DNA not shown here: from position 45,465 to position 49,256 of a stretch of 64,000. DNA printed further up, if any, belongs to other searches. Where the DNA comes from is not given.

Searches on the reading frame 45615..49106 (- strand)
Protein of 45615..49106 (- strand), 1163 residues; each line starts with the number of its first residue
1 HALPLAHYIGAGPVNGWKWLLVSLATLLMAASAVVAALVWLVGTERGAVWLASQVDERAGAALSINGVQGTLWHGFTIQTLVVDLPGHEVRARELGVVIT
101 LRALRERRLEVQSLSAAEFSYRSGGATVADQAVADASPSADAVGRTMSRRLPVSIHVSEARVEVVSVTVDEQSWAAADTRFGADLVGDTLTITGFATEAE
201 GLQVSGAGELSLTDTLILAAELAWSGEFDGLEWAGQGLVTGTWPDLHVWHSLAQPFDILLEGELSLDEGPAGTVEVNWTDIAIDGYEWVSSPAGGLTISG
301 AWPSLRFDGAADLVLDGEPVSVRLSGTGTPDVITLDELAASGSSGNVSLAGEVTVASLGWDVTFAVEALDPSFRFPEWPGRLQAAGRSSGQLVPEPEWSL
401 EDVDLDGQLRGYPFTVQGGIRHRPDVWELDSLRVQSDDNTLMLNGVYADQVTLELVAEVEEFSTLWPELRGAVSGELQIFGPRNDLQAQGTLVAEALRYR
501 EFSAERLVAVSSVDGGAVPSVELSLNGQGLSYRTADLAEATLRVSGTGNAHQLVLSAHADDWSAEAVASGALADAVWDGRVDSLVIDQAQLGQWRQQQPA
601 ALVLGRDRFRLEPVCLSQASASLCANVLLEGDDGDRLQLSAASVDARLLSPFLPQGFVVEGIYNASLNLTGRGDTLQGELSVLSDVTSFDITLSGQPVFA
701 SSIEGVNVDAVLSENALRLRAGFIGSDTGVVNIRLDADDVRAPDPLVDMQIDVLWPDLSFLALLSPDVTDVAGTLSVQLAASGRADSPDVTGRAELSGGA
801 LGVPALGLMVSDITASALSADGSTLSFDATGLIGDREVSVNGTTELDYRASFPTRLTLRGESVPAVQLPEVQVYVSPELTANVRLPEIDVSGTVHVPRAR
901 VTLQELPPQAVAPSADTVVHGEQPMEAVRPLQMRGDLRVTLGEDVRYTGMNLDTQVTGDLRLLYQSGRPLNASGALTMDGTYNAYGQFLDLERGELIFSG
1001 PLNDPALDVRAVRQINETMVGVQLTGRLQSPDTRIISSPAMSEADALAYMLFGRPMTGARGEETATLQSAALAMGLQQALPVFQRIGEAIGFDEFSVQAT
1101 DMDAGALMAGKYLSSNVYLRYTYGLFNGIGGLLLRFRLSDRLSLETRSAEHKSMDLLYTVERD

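Call 73: search_protein_families(library=pfam, proteins=[window:45615-49106:-], max_evalue=0.00001)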
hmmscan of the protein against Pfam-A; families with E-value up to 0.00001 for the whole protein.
window:45615-49106:- (1163 aa): 1 family
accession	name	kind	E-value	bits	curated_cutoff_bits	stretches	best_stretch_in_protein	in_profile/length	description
PF04357.19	TamB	-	1.8e-56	192.5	22.4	1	836-1161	11-380/381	TamB, inner membrane protein subunit of TAM complex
